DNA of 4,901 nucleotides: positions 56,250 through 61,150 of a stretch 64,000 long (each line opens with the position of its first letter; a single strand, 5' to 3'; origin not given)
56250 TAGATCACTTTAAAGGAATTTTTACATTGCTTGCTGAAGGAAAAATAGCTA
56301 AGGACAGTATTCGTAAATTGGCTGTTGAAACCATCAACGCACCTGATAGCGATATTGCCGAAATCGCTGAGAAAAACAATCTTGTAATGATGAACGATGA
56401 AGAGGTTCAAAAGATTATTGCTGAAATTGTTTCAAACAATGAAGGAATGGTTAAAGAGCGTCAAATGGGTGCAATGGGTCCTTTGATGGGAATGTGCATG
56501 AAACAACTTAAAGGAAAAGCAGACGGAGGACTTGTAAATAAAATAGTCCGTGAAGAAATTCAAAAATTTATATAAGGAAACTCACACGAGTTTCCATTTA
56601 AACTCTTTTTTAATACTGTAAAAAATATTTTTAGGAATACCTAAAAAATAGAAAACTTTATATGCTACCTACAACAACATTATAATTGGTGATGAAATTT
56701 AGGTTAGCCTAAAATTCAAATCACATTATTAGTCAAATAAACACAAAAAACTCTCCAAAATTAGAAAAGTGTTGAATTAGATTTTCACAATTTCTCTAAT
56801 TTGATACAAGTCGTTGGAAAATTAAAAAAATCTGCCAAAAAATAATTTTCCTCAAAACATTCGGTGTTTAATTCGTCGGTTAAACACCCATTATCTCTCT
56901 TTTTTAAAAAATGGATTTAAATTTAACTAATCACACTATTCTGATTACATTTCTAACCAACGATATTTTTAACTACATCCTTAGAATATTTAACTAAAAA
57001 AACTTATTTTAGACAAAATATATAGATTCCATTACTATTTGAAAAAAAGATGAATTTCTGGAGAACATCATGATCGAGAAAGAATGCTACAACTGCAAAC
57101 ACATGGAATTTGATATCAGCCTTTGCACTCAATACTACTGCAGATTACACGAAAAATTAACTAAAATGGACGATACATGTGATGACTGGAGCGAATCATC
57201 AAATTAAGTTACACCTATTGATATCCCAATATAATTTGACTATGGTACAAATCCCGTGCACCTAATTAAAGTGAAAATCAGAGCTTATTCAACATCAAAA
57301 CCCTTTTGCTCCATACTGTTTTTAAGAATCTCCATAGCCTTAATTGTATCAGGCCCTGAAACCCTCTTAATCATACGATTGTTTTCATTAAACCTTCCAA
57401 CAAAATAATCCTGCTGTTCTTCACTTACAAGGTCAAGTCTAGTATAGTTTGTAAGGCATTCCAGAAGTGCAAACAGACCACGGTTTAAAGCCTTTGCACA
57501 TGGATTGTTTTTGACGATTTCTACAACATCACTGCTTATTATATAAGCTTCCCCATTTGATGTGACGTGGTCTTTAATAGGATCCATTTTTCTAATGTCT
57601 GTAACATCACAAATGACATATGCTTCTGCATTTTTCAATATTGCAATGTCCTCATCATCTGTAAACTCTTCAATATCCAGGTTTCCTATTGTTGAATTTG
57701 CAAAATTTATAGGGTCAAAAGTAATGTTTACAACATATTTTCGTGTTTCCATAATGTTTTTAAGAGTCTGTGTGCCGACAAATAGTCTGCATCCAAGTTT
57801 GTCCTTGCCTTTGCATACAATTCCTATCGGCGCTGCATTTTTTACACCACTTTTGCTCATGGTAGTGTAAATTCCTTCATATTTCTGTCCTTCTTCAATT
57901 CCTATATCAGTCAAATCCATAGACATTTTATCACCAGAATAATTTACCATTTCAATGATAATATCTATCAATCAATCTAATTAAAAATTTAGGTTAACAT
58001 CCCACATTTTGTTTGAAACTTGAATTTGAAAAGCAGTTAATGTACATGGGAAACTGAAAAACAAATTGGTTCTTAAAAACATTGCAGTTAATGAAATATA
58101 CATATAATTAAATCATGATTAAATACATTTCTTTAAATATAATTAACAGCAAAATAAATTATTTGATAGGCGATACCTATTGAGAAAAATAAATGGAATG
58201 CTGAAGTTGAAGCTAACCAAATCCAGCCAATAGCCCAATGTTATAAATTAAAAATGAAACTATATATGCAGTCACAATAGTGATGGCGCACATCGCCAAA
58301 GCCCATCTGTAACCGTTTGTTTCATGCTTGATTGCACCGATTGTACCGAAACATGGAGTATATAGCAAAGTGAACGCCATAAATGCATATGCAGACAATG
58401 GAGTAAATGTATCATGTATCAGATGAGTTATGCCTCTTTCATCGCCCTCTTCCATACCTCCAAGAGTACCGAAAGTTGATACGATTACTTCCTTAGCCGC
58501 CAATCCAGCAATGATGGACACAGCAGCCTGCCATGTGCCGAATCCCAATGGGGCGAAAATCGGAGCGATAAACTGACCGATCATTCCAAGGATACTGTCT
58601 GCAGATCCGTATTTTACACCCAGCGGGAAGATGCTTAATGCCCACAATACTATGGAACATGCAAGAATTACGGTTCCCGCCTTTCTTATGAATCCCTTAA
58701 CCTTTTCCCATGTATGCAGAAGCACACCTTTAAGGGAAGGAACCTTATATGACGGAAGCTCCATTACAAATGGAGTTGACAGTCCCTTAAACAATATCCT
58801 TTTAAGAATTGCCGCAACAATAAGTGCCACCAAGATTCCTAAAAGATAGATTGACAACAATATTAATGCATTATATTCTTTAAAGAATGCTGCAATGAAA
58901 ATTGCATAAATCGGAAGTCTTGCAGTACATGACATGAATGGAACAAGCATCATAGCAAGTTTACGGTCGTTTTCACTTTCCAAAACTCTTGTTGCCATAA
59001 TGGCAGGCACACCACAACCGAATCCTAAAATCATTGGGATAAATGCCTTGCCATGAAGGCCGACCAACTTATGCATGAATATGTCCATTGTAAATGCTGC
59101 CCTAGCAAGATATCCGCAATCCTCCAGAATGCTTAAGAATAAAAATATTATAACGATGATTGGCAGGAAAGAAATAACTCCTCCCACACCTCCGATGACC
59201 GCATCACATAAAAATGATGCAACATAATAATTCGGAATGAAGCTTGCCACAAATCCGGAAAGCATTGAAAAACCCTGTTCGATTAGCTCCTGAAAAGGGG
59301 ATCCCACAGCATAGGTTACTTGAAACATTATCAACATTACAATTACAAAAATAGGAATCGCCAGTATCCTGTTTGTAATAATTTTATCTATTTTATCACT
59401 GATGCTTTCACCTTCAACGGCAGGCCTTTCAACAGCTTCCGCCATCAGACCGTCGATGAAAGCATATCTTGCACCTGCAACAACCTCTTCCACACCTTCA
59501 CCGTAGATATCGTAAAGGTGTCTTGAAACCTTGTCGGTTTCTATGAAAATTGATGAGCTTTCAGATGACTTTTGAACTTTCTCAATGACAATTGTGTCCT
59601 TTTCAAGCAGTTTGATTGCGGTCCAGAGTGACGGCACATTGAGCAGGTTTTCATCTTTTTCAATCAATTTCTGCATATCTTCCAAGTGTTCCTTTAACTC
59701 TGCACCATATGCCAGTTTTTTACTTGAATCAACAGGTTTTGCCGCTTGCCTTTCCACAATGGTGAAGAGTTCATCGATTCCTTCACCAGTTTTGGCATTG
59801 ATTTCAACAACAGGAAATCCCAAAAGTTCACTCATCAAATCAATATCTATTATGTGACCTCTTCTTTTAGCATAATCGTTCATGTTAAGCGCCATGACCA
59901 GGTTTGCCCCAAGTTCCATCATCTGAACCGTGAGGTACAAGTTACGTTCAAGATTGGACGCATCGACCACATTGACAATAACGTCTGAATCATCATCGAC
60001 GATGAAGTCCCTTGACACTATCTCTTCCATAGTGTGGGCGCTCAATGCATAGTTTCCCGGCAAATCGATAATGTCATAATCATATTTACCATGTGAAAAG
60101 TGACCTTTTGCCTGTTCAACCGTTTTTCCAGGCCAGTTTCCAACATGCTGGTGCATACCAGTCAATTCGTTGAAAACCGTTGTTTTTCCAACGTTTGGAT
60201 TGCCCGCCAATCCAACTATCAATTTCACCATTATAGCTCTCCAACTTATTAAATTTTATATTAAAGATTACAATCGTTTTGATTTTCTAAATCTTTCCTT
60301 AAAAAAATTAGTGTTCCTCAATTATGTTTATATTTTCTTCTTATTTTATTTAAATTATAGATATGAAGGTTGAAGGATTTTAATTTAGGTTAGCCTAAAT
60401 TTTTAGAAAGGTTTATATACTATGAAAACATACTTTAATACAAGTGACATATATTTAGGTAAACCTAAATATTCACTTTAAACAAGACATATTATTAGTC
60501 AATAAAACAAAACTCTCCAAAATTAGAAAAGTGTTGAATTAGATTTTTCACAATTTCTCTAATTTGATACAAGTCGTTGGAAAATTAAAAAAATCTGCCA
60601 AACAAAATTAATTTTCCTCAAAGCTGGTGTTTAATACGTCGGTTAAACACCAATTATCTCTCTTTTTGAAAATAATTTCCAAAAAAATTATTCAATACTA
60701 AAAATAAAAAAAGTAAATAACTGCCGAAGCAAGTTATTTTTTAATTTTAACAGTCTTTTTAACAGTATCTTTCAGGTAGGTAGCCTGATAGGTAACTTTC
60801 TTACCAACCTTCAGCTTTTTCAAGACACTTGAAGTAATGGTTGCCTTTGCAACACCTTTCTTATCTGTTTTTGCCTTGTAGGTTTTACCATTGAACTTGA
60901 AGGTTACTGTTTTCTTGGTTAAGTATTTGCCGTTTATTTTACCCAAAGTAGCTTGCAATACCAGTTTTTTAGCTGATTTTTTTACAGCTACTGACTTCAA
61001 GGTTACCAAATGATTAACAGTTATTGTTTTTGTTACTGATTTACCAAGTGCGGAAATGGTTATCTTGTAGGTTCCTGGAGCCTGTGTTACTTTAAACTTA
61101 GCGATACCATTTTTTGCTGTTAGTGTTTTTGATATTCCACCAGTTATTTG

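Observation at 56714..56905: ORF-less conserved transcript behind an iron-box promoter: candidate iron-responsive small RNA (copy 1)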

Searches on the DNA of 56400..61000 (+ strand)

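Call 5: search_rna_families(source=window, start=56400, end=61000, threshold=evalue, max_evalue=10)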
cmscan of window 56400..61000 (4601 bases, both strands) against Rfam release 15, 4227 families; matches with E-value up to 10: 4.
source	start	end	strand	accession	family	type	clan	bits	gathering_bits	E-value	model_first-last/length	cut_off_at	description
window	58830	58891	-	RF03027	RT-6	Gene; sRNA;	-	21.7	46.7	0.18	1-75/75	no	RT-6 RNA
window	56725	56800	-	RF00611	SNORD111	Gene; snRNA; snoRNA; CD-box;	-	19.5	46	8.7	1-89/89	no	Small nucleolar RNA SNORD111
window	60715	60814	-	RF02144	rsmX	Gene;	CL00106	18.6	56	2.9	1-114/114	no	rsmX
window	58375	58421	+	RF03070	ssNA-helicase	Gene; sRNA;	-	18.4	41.5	6.8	1-49/49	no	ssNA-helicase RNA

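Call 31: build_rna_model(alignment_id=A2, structure=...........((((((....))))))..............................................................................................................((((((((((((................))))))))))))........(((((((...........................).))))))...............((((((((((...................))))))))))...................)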
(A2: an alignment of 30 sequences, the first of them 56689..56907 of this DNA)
Model R1 built from alignment A2 (30 sequences, 300 columns); structure: as given.
model positions 221; base pairs 35; branch points 3; effective number of sequences 2.35; information 0.59 bits per position. Calibrated on 0.2 Mb of random sequence (short: E-values are rough).
structure used (alignment columns):
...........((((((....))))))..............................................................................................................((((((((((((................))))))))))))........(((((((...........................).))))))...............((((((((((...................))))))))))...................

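Call 32: search_with_rna_model(model_id=R1, sources=[window, L001, L002, L003, L004, L005, L006, L007, L008, L009, L010, L011, L012, L013, L014, L015, L016, L017, L018, L019, L020, L021, L022, L023, L024, L025, L026, L027, L028, L029, L030, L031, L032, L033, L034, L035, L036, L037, L038, L039, L040, L041, L042, L043, L044, L045, L047, L051, L052, L059, L061, L046, L048, L049, L050, L053, L060, L065], max_evalue=1, make_alignment=true)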
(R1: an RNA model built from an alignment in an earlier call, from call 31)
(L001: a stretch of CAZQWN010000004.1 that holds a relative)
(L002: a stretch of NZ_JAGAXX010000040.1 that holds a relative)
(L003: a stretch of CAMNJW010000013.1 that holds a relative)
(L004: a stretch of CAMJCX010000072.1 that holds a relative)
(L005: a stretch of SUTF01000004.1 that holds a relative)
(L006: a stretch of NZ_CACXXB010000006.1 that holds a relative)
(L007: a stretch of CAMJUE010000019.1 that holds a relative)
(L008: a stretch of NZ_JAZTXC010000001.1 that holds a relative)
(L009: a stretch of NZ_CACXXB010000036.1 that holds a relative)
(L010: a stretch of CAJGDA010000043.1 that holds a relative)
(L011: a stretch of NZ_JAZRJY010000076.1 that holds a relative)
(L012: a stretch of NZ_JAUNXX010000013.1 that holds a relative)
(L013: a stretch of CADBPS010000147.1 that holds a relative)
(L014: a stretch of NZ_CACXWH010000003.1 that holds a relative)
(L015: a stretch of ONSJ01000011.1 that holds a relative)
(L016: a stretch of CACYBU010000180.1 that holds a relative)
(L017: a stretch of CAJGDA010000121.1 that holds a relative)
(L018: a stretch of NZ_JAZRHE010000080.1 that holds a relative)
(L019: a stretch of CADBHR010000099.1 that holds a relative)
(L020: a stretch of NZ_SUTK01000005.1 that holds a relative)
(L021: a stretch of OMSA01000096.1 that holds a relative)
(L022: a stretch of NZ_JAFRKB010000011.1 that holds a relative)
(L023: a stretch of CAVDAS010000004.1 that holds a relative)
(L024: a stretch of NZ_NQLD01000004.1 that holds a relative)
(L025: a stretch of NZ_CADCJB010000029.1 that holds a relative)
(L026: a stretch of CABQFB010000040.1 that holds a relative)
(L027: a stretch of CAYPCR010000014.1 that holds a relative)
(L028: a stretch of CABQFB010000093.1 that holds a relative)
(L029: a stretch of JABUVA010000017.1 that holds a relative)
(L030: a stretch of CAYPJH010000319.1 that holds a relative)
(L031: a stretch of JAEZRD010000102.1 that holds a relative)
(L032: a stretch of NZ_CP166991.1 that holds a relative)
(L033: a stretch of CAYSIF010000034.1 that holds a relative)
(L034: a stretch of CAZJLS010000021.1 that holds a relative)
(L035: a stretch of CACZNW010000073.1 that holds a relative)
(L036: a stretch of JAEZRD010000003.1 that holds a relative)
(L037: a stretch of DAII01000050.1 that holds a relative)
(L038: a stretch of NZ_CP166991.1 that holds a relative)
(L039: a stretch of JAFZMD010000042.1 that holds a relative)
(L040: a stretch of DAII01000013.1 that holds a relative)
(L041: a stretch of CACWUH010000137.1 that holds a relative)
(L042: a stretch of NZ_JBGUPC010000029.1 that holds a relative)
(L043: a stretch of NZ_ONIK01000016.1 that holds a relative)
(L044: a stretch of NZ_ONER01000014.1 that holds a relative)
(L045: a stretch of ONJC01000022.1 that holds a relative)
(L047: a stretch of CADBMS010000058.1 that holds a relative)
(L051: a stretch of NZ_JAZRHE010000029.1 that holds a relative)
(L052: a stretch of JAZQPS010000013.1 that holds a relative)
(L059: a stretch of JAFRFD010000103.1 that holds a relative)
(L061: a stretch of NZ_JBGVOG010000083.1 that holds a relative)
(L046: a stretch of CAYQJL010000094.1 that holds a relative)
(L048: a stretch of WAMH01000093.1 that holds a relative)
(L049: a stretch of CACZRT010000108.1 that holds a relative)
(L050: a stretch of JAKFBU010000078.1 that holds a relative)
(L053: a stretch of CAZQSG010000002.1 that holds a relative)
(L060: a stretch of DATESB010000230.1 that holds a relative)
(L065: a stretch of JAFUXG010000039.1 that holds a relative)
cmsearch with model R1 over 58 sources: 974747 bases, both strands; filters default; matches with E-value up to 1: 80.
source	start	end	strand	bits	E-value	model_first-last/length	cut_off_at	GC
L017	1404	1619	-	194.5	4.7e-34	1-221/221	no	0.27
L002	1550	1767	+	182.8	8.1e-32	1-221/221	no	0.24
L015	760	978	+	181.7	1.3e-31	1-221/221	no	0.26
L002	9556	9772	-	181.3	1.6e-31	1-221/221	no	0.28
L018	1398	1623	+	174.8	2.8e-30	1-221/221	no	0.23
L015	1219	1437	+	173.7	4.4e-30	1-221/221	no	0.29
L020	1285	1500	+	173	6e-30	1-221/221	no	0.31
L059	9519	9733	-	169.9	2.4e-29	1-221/221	no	0.27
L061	9562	9791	-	168.6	4.2e-29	1-221/221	no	0.26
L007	1012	1219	-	168.3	4.7e-29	1-221/221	no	0.24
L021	5027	5240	-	165.9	1.3e-28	1-221/221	no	0.24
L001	9551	9774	-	165.1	1.9e-28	1-221/221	no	0.25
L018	9550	9775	-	164.4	2.6e-28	1-221/221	no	0.25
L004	2201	2429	-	163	4.9e-28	1-221/221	no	0.27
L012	2217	2452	+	162.4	6.4e-28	1-221/221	no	0.24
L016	2808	3023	+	158.2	4.1e-27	1-221/221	no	0.27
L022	8502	8727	-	157.3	6.1e-27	1-221/221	no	0.25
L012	9550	9789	-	151.7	7e-26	1-221/221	no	0.27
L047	607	803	-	148.8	2.5e-25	1-221/221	no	0.22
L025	6301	6519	-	145.8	9.4e-25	1-221/221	no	0.27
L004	5957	6178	-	143.4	2.7e-24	1-221/221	no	0.26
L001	13347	13571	-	143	3.1e-24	1-221/221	no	0.24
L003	16469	16688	-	138.3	2.5e-23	1-221/221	no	0.27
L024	9100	9342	-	137.7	3.3e-23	1-221/221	no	0.25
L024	9426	9665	-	125.4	7.3e-21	1-221/221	no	0.25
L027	9637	9842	+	117.6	2.3e-19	1-221/221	no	0.28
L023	857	1080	-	115.2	6.4e-19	1-221/221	no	0.23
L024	8804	9016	-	72.4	9.4e-11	1-221/221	no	0.26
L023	559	770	-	67.9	6.8e-10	1-221/221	no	0.24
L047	418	547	-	47.2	6.1e-06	1-221/221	no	0.25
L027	4668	4831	+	45.6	1.2e-05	1-221/221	no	0.27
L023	328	477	-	41.1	8.8e-05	1-221/221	no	0.25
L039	9590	9731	-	40.7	0.00011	1-221/221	no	0.25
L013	9578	9711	-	40.1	0.00014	1-221/221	no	0.28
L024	8567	8717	-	36.9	0.00055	1-221/221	no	0.25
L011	8061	8139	-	34.6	0.0015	43-126/221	no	0.24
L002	1871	2056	+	33.9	0.002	1-221/221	no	0.24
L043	9614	9692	-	33.2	0.0028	43-126/221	no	0.23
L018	1560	1684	-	32.5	0.0038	1-221/221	no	0.26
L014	6652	6793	-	30.8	0.0082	1-221/221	no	0.23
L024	9061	9156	+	29.8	0.012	11-203/221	no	0.23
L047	515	666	+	28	0.028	1-221/221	no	0.2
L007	1187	1304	+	27.7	0.031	1-221/221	no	0.26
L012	9491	9621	+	27.5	0.034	1-221/221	no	0.36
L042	1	49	+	27.2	0.04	171-221/221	5'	0.31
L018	9434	9621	+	26.3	0.058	1-221/221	no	0.37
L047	769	905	+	26.1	0.064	1-221/221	no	0.26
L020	1434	1555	-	26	0.066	1-221/221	no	0.3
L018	1262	1433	-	26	0.066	1-221/221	no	0.27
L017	1586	1701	+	25.9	0.07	1-221/221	no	0.28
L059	9457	9586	+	25.3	0.091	1-221/221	no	0.35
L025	6246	6370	+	25.2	0.093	1-221/221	no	0.38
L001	9526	9596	+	24.8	0.11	129-203/221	no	0.27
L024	9387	9482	+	24.2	0.15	11-203/221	no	0.21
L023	522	615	+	24.1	0.15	11-204/221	no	0.2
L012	9755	9837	+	23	0.24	1-221/221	no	0.25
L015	1147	1251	-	22.8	0.27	1-221/221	no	0.27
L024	8762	8860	+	22.5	0.31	11-204/221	no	0.21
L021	5031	5074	+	22.4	0.33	157-203/221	no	0.3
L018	9744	9859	+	22.3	0.34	1-221/221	no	0.29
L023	814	902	+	21.9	0.4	11-205/221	no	0.19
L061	9758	9841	+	21.8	0.41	1-221/221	no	0.26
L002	1451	1583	-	21.2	0.53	1-221/221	no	0.26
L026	7879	8023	-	21.2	0.55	1-221/221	no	0.32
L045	1573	1711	-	20.9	0.63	1-221/221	no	0.31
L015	1369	1494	-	20.9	0.63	1-221/221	no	0.28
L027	9791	9896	-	20.8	0.66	11-211/221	no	0.22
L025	6485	6569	+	20.8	0.66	1-221/221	no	0.21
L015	688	792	-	20.6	0.7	1-221/221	no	0.26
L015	911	1095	-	20.3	0.8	1-221/221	no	0.26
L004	2173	2246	+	20.3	0.82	131-203/221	no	0.24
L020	1181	1317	-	20.2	0.86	1-221/221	no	0.27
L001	13351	13394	+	20.1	0.88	157-203/221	no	0.34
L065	12851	12891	-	20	0.92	159-203/221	no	0.27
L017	1343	1469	+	20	0.92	1-221/221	no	0.34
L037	339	502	+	20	0.94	1-221/221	no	0.3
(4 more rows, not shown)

Alignment A3: 80 matches aligned to the model, 488 columns, each read 5' to 3' on its own strand. Consensus structure (alignment columns), stored with it:
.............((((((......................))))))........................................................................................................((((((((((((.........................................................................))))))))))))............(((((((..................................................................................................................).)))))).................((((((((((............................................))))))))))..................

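Call 33: search_with_rna_model(model_id=R1, sources=[window, L001, L002, L003, L004, L007, L012, L015, L016, L017, L018, L020, L021, L022, L023, L024, L025, L027, L047, L059, L061], max_evalue=1e-8, make_alignment=true)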
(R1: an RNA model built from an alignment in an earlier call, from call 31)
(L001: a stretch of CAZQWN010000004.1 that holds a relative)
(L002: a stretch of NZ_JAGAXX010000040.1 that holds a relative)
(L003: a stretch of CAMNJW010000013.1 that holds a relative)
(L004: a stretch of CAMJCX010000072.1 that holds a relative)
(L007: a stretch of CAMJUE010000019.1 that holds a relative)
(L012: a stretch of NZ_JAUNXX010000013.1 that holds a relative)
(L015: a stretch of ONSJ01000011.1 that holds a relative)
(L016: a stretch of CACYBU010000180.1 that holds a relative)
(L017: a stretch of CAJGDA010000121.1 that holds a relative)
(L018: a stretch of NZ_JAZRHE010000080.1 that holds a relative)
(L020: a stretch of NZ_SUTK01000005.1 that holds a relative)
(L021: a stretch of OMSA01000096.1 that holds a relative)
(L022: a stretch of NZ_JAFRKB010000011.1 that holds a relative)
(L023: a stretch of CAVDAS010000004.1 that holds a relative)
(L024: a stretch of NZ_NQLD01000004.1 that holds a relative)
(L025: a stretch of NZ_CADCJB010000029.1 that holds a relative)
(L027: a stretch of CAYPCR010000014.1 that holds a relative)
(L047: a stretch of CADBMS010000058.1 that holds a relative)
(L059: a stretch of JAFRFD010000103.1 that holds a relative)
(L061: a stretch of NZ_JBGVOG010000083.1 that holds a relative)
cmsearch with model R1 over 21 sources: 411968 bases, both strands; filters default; matches with E-value up to 1e-8: 31.
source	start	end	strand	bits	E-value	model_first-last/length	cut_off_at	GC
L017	1404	1619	-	194.5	2e-34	1-221/221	no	0.27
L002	1550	1767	+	182.8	3.4e-32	1-221/221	no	0.24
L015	760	978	+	181.7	5.5e-32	1-221/221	no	0.26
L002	9556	9772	-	181.3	6.6e-32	1-221/221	no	0.28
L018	1398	1623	+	174.8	1.2e-30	1-221/221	no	0.23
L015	1219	1437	+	173.7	1.9e-30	1-221/221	no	0.29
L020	1285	1500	+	173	2.5e-30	1-221/221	no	0.31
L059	9519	9733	-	169.9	1e-29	1-221/221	no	0.27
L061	9562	9791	-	168.6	1.8e-29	1-221/221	no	0.26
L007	1012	1219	-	168.3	2e-29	1-221/221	no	0.24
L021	5027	5240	-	165.9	5.7e-29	1-221/221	no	0.24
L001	9551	9774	-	165.1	8.1e-29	1-221/221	no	0.25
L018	9550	9775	-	164.4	1.1e-28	1-221/221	no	0.25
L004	2201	2429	-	163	2.1e-28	1-221/221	no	0.27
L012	2217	2452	+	162.4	2.7e-28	1-221/221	no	0.24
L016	2808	3023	+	158.2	1.7e-27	1-221/221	no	0.27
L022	8502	8727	-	157.3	2.6e-27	1-221/221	no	0.25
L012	9550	9789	-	151.7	2.9e-26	1-221/221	no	0.27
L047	607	803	-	148.8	1.1e-25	1-221/221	no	0.22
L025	6301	6519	-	145.8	4e-25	1-221/221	no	0.27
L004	5957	6178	-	143.4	1.1e-24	1-221/221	no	0.26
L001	13347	13571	-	143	1.3e-24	1-221/221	no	0.24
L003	16469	16688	-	138.3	1.1e-23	1-221/221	no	0.27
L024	9100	9342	-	137.7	1.4e-23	1-221/221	no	0.25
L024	9426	9665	-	125.4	3.1e-21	1-221/221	no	0.25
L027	9637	9842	+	117.6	9.6e-20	1-221/221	no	0.28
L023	857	1080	-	115.2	2.7e-19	1-221/221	no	0.23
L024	8804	9016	-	72.4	4e-11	1-221/221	no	0.26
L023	559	770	-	67.9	2.9e-10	1-221/221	no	0.24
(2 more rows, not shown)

Alignment A4: 31 matches aligned to the model, 298 columns, each read 5' to 3' on its own strand. Consensus structure (alignment columns), stored with it:
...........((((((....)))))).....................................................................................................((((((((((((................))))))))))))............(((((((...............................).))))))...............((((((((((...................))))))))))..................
